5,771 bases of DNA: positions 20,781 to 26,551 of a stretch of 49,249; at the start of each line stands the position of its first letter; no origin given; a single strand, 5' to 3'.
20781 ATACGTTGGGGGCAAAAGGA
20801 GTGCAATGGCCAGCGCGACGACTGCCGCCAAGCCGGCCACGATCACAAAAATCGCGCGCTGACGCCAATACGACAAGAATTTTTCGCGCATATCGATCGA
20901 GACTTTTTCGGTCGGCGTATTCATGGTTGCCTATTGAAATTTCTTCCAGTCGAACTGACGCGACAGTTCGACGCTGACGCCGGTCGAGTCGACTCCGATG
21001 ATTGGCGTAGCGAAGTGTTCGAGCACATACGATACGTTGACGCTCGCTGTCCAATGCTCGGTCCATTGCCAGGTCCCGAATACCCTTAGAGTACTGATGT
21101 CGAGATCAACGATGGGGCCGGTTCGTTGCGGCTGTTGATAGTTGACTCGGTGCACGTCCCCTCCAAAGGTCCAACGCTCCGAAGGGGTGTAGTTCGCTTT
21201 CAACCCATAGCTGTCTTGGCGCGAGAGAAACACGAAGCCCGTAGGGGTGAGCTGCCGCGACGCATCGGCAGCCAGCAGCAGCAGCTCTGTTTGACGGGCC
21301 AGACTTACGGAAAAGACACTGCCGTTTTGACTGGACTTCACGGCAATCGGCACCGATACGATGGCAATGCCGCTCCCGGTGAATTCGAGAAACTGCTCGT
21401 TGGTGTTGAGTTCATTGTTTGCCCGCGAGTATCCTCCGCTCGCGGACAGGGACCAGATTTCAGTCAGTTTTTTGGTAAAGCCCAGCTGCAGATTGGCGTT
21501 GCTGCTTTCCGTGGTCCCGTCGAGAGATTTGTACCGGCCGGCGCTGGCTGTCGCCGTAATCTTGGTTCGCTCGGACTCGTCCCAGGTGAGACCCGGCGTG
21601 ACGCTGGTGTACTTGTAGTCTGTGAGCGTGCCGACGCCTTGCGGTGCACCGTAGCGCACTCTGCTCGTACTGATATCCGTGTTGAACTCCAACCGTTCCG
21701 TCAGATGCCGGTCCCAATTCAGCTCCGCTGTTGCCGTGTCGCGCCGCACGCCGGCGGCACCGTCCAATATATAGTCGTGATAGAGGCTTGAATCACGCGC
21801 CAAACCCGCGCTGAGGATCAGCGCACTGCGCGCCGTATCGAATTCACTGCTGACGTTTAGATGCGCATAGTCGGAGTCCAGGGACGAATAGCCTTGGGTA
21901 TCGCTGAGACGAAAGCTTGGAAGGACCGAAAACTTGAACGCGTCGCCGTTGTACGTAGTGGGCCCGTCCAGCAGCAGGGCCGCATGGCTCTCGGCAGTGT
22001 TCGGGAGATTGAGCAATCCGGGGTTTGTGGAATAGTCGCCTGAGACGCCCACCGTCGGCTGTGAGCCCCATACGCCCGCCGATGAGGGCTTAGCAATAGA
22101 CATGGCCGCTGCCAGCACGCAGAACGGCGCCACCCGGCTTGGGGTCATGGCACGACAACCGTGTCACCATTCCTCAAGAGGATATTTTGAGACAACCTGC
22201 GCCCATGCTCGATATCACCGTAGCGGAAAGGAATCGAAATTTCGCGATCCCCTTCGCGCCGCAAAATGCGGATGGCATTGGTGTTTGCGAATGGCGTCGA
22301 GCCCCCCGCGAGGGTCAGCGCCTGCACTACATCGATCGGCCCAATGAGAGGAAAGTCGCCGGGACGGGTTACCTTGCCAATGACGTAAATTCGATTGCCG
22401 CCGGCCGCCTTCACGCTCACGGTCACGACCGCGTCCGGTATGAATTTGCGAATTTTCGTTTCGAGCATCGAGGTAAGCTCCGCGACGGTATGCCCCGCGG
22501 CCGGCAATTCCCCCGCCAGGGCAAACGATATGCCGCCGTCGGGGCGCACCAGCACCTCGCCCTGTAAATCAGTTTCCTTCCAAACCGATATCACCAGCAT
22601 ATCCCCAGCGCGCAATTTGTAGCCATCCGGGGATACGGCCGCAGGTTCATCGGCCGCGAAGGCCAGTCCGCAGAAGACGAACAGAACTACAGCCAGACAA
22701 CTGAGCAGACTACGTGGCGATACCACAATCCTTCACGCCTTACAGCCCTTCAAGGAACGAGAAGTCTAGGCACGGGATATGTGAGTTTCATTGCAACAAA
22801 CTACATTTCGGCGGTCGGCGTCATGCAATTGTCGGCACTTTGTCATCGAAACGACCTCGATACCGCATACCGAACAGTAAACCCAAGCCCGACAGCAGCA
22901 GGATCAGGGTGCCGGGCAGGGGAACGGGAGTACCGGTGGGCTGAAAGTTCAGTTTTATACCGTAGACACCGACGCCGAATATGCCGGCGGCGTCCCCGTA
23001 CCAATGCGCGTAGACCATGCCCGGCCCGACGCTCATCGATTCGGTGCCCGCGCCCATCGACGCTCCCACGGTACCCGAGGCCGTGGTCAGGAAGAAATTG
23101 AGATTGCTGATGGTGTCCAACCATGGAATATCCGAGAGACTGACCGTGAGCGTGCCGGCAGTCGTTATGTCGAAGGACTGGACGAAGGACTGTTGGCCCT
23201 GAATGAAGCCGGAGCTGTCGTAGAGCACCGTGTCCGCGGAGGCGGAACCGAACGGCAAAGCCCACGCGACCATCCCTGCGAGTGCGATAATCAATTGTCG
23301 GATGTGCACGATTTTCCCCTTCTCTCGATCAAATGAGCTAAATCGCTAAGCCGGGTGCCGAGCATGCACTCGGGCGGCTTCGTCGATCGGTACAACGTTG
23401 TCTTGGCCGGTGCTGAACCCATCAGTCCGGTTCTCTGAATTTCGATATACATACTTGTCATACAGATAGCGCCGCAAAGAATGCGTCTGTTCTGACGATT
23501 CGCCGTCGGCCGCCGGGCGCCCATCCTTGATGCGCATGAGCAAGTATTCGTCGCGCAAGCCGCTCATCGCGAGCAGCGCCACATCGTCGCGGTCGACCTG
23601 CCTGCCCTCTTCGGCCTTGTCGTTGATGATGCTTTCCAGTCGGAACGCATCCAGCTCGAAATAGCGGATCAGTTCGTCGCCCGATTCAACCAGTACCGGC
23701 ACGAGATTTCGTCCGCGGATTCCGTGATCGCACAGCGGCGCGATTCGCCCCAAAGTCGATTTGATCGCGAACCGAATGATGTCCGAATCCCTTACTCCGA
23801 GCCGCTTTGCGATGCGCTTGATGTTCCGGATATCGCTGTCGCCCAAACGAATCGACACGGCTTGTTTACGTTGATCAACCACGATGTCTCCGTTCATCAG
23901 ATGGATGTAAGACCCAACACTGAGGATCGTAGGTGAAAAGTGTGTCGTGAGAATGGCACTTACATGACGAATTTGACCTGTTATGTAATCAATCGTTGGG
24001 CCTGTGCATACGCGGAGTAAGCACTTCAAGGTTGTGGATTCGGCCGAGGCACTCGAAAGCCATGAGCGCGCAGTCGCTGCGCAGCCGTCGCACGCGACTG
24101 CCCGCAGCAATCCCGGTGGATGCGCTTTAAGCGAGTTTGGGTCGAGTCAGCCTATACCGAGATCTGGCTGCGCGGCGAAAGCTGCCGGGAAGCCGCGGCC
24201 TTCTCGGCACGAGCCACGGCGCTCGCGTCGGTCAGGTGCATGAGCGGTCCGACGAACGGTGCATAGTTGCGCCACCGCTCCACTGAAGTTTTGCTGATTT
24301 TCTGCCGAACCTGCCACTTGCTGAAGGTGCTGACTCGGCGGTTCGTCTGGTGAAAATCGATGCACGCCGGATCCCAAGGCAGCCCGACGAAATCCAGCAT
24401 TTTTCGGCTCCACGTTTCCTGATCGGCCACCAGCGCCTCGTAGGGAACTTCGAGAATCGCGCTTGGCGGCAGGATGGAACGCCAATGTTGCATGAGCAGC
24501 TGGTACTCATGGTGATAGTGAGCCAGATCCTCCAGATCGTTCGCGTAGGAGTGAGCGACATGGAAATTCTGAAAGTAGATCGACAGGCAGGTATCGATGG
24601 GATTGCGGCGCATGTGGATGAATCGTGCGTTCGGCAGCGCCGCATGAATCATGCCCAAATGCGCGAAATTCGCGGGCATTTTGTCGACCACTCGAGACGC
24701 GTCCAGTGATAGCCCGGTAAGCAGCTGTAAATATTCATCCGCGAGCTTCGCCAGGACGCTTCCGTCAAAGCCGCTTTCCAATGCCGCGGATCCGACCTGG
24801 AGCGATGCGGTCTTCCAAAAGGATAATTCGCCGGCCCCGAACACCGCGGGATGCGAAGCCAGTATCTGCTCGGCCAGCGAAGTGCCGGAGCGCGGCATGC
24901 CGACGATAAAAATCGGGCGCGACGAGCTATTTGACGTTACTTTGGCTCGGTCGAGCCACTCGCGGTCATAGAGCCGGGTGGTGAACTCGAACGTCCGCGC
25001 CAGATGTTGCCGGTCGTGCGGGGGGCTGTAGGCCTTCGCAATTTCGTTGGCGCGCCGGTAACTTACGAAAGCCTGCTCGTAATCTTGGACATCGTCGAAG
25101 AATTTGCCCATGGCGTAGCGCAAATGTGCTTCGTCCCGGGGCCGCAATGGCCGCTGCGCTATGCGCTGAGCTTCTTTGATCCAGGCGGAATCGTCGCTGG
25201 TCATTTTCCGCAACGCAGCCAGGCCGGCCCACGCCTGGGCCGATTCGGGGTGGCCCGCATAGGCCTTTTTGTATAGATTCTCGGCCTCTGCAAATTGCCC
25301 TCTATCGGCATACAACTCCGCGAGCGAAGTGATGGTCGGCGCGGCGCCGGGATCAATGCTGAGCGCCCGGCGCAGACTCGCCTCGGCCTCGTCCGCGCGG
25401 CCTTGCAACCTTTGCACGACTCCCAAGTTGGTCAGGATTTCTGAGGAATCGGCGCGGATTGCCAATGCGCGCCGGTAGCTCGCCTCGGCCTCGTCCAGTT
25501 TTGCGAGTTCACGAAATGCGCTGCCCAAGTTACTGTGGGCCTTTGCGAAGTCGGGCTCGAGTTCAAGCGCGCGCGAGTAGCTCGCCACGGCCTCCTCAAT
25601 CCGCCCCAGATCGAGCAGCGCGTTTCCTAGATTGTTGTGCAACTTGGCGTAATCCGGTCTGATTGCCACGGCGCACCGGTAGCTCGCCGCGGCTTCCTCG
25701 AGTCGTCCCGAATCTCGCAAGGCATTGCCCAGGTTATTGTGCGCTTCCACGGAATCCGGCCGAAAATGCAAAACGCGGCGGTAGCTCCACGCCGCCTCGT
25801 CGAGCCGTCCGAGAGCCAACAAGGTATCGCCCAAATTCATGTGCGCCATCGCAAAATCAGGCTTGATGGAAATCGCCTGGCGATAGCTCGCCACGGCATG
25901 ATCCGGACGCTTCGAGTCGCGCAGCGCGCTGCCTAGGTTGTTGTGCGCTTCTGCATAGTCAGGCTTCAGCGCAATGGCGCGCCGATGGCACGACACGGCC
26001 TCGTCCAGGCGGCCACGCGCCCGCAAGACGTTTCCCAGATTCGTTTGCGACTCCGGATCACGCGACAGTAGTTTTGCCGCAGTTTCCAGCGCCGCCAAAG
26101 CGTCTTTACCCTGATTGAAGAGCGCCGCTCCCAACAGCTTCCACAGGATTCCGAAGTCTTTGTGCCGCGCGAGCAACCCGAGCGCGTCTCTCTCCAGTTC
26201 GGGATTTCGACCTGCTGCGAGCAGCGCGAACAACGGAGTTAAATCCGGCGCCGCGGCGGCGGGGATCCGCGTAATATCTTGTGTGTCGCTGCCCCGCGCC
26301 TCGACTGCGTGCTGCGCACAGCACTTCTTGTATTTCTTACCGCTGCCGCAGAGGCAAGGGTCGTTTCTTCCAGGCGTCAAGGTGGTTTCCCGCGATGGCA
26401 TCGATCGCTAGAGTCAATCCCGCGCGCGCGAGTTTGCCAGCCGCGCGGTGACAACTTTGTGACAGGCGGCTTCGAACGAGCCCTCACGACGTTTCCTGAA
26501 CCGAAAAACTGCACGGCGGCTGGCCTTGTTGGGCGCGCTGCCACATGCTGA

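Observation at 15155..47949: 33-kb uninterrupted single-strand supercluster linking EPS export, PEP-CTERM cargo, protein-modifying enzymes, a Ton-like motor and a giant TPS fibre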

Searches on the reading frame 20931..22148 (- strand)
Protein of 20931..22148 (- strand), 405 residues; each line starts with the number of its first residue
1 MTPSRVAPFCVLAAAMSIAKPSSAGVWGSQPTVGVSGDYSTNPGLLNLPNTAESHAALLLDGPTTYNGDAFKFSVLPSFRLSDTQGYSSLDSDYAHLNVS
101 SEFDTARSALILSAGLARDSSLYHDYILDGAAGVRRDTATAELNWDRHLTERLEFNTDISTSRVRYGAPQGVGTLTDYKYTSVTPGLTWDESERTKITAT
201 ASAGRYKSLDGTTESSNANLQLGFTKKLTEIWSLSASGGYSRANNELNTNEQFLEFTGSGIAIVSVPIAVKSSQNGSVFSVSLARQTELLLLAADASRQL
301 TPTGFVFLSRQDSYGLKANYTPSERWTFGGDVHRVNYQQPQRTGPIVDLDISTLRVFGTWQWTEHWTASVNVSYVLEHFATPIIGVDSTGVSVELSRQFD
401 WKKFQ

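Call 4: search_protein_families(library=pfam, proteins=[window:20931-22148:-], max_evalue=0.01)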
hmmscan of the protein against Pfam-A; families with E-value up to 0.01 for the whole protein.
window:20931-22148:- (405 aa): 0 families

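Call 6: search_protein_families(library=ncbifam, proteins=[window:20931-22148:-], max_evalue=0.001)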
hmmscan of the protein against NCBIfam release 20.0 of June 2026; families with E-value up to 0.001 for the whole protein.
window:20931-22148:- (405 aa): 0 families

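Call 70: search_solved_structures(query=window:20931-22148:-, max_evalue=1)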
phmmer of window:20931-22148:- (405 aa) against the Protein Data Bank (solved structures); distinct sequences matched with E-value up to 1: 12.
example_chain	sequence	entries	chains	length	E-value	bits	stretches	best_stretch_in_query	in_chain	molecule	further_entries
1f5t_A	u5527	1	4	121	0.29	13.6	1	255-307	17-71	DIPHTHERIA TOXIN REPRESSOR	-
1xcv_A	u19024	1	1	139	0.39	13.2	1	255-306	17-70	Diphtheria toxin repressor mutant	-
1fwz_A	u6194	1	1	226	0.56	12.6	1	254-307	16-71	DIPHTHERIA TOXIN REPRESSOR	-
1g3s_A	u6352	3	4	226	0.81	12.1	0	255-307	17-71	DIPHTHERIA TOXIN REPRESSOR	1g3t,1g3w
1g3y_A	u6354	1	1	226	0.87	12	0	255-307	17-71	DIPHTHERIA TOXIN REPRESSOR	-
1ddn_A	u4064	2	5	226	0.89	12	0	255-307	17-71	DIPHTHERIA TOX REPRESSOR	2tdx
1p92_A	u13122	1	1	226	0.91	11.9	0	255-307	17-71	Diphtheria toxin repressor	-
3glx_A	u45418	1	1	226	0.91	11.9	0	255-307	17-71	Diphtheria toxin repressor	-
1bi0_A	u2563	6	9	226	0.93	11.9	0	255-307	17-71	DIPHTHERIA TOXIN REPRESSOR | DIPHTHERIA TOX REPRESSOR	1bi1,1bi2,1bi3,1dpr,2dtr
1c0w_A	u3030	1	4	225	0.94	11.9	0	255-307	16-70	DIPHTHERIA TOXIN REPRESSOR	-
2qq9_A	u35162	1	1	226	0.96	11.9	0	255-307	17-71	Diphtheria toxin repressor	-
2qqb_A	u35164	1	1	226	0.97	11.8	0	255-307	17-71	Diphtheria toxin repressor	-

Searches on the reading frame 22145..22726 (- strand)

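Call 4: search_protein_families(library=pfam, proteins=[window:22145-22726:-], max_evalue=0.01)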
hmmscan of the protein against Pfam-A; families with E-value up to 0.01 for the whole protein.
window:22145-22726:- (193 aa): 3 families
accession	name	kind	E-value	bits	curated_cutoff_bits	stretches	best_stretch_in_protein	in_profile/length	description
PF02563.21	Poly_export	-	6.8e-21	74.7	28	1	32-106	3-77/77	Polysaccharide biosynthesis/export protein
PF22461.2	SLBB_2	-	2.9e-08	34.1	27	1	112-192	2-79/79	SLBB domain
PF10531.15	SLBB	-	1.3e-07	31.8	27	1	113-161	2-50/55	SLBB domain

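Call 6: search_protein_families(library=ncbifam, proteins=[window:22145-22726:-], max_evalue=0.001)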
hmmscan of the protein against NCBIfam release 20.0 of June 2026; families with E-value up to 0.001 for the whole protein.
window:22145-22726:- (193 aa): 4 families
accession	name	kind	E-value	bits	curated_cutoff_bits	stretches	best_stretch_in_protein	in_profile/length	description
TIGR03027.2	pepcterm_export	equivalog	4.3e-35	120.9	180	1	36-193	3-165/169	XrtA/PEP-CTERM system exopolysaccharide export protein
NF041843.1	EpsY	equivalog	3.9e-31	107.9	320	1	27-192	44-210/211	exopolysaccharide export protein EpsY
TIGR03028.1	EpsE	equivalog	2.1e-22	79.6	262.65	1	36-192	2-159/239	polysaccharide export protein EpsE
NF011658.0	PRK15078.1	subfamily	1e-15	57.4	333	1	36-193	85-250/380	polysaccharide export protein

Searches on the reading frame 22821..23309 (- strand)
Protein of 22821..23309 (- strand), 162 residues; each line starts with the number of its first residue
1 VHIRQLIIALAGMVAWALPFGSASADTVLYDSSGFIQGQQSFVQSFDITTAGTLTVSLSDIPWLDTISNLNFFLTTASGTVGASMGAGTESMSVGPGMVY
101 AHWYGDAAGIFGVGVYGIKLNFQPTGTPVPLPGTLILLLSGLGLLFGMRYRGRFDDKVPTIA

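Call 4: search_protein_families(library=pfam, proteins=[window:22821-23309:-], max_evalue=0.01)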
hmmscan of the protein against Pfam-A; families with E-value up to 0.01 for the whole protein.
window:22821-23309:- (162 aa): 1 family
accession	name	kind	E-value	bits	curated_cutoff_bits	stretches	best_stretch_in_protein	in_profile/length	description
PF07589.16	PEP-CTERM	-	0.00033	21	20.7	1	128-151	1-23/24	PEP-CTERM motif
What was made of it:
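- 22821..23309 (-): g13, a small PEP-CTERM protein. PEP-CTERM scores 21.0 bits against a cut-off of 20.7 (call 4).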

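Call 6: search_protein_families(library=ncbifam, proteins=[window:22821-23309:-], max_evalue=0.001)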
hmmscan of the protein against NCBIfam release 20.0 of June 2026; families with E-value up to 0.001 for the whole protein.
window:22821-23309:- (162 aa): 0 families

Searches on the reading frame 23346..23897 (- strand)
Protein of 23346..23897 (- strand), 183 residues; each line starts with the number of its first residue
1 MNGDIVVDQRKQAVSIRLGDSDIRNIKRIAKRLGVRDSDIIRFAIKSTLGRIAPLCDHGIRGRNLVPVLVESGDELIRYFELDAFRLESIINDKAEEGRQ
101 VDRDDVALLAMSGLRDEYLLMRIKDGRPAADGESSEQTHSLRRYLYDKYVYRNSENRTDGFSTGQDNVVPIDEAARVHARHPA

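Call 71: search_solved_structures(query=window:23346-23897:-, max_evalue=1)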
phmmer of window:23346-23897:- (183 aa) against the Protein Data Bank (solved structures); distinct sequences matched with E-value up to 1: 3.
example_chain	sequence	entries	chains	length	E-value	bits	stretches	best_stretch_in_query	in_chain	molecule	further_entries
7qoj_D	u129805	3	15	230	0.64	12.9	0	116-167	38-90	Ring protein 3 gp35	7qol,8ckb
8eky_M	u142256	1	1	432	0.87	12.4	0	119-151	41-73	Thioredoxin domain-containing protein 5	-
5x3t_A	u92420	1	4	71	0.93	12.3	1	17-60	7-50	Antitoxin VapB26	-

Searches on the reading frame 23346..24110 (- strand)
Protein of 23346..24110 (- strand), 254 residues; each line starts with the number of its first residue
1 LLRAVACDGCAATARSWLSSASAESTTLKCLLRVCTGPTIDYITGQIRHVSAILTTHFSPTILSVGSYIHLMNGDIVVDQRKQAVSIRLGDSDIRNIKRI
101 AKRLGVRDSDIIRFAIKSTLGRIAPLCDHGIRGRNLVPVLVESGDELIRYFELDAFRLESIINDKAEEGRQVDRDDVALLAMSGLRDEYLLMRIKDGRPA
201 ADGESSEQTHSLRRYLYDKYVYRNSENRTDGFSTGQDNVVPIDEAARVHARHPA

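Call 4: search_protein_families(library=pfam, proteins=[window:23346-24110:-], max_evalue=0.01)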
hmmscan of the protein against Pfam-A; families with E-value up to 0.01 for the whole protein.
window:23346-24110:- (254 aa): 1 family
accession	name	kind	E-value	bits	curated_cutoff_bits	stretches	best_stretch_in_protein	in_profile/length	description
PF01402.27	RHH_1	-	0.0083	16.5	20.5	0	85-118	2-35/39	Ribbon-helix-helix protein, copG family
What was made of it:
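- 23346..23897 (-): g12, a small RHH-like protein and putative regulator at the head of the EPS block. Weak RHH_1 hit at E=0.008 (call 4).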

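Call 6: search_protein_families(library=ncbifam, proteins=[window:23346-24110:-], max_evalue=0.001)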
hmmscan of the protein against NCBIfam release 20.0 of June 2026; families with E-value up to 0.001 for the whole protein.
window:23346-24110:- (254 aa): 0 families

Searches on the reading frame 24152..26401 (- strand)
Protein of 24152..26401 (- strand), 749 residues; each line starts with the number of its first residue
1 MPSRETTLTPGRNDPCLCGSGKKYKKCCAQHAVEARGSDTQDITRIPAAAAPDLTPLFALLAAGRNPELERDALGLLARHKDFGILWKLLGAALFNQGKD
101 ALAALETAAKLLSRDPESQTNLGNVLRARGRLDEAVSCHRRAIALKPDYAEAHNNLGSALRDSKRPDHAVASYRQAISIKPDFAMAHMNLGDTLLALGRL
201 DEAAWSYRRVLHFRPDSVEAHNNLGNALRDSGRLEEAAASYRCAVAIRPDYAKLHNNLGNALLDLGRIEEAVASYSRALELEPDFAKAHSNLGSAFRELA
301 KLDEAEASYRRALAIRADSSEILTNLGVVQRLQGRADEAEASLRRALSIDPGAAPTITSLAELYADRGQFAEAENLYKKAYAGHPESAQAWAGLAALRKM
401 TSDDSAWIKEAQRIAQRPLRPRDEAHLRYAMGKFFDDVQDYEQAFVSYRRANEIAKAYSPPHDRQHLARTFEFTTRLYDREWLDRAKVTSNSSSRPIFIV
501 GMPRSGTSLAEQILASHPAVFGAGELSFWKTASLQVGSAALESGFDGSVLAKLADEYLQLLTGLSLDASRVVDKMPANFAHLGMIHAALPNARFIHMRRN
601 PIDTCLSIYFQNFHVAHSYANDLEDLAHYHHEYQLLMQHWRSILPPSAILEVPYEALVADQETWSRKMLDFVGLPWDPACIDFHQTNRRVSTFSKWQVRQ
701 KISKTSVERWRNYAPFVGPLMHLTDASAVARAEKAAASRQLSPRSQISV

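Call 3: search_protein_families(library=pfam, proteins=[window:24152-26401:-], max_evalue=0.01)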
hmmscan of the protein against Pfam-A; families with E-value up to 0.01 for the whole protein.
window:24152-26401:- (749 aa): 32 families (the best 25 are shown)
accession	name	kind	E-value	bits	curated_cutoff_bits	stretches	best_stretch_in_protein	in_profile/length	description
PF13414.12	TPR_11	-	6.6e-63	208.6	26.8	6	259-296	1-38/42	TPR repeat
PF00515.34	TPR_1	-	3e-62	204.5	27.8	6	252-285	1-34/34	Tetratricopeptide repeat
PF13181.12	TPR_8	-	1.7e-48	159.1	25.7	5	252-284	1-33/34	Tetratricopeptide repeat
PF07719.23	TPR_2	-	1.3e-46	153.3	27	6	252-284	1-33/34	Tetratricopeptide repeat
PF13469.12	Sulfotransfer_3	-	4.9e-46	158.1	27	1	496-678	1-216/216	Sulfotransferase family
PF13424.12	TPR_12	-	1.9e-43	146.9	30.1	7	118-180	5-75/77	Tetratricopeptide repeat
PF13431.12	TPR_17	-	8.7e-43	141.5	24.4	5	173-203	2-32/34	Tetratricopeptide repeat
PF13432.12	TPR_16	-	8.7e-38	128.8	32.7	6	257-319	2-64/65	Tetratricopeptide repeat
PF13176.12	TPR_7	-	4.3e-34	114.1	27.9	2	121-148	4-31/36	Tetratricopeptide repeat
PF14559.12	TPR_19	-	1.4e-29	102.7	25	6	228-289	1-62/68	Tetratricopeptide repeat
PF13374.12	TPR_10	-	2.3e-29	101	27.5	2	118-145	4-31/42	Tetratricopeptide repeat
PF13428.12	TPR_14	-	5e-28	95.1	23.5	3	359-397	6-44/44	Tetratricopeptide repeat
PF07721.20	TPR_4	-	5.4e-17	61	27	0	323-345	4-26/26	Tetratricopeptide repeat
PF00685.33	Sulfotransfer_1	-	7.1e-14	52.3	22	1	496-713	3-234/255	Sulfotransferase domain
PF24575.1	TPR_Slam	-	7.3e-14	52.5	35.2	1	160-204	57-101/104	Surface lipoprotein assembly modifier, N-terminal TPR repeats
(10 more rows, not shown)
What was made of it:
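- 24152..26401 (-): g11, a cytoplasmic SEC-C + TPR + sulfotransferase. Sulfotransfer_3 at E=4.9e-46 and SEC-C at E=2.6e-9 (call 3).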

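Call 5: search_protein_families(library=ncbifam, proteins=[window:24152-26401:-], max_evalue=0.001)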
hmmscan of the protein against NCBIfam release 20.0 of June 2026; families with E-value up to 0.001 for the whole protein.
window:24152-26401:- (749 aa): 37 families (the best 25 are shown)
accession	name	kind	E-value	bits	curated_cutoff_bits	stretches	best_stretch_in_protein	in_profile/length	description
TIGR02917.1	PEP_TPR_lipo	equivalog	1.8e-37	128.7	312.2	2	231-454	444-664/899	XrtA/PEP-CTERM system TPR-repeat protein PrsT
TIGR02521.1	type_IV_pilW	equivalog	7.5e-37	127.1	154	3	244-382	57-197/234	type IV pilus biogenesis/stability protein PilW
NF040959.1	MamA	equivalog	2.5e-35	121.8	200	2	121-282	42-203/204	magnetosome protein MamA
NF033762.1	social_mot_Tgl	equivalog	7.8e-35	120.4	225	3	119-211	34-127/252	social motility TPR repeat lipoprotein Tgl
NF033920.0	C39_PA2778_fam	equivalog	7.2e-25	87.9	150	3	160-249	166-255/255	PA2778 family cysteine peptidase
NF033758.1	gliding_GltE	equivalog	9.2e-24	84.2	225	2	92-259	161-331/411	adventurous gliding motility TPR repeat lipoprotein GltE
TIGR02552.1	LcrH_SycD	equivalog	1.7e-16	60.2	104.8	2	207-320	7-120/136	SycD/LcrH family type III secretion system chaperone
NF047507.1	TPR_BatC_Lepto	exception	3.2e-14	52.9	175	0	252-292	96-136/214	TPR repeat-containing protein BatC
TIGR00990.1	3a0801s09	subfamily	6.8e-14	51.4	757.25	1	267-398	414-552/615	mitochondrial import receptor subunit TOM70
NF008520.0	PRK11447.1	equivalog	4.1e-12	44.8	858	2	225-366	276-431/1157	cellulose synthase complex outer membrane protein BcsC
NF008391.2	PRK11189.1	equivalog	3.7e-11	43.1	250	0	139-204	88-153/297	lipoprotein NlpI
NF008757.0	PRK11788.1-5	equivalog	1.2e-10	41.1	363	1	201-397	52-292/388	lipopolysaccharide assembly protein LapB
NF053607.1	CHU_0125_OmpA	equivalog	1.6e-10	40.1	620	1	265-347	32-114/639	CHU_0125 family OmpA-like outer membrane integrity protein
TIGR03939.1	PGA_TPR_OMP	equivalog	3e-10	39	366.65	2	331-397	406-472/800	poly-beta-1,6 N-acetyl-D-glucosamine export porin PgaA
TIGR04510.1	mod_pep_cyc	subfamily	5.3e-10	38.4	400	2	123-279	405-563/814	putative peptide modification system cyclase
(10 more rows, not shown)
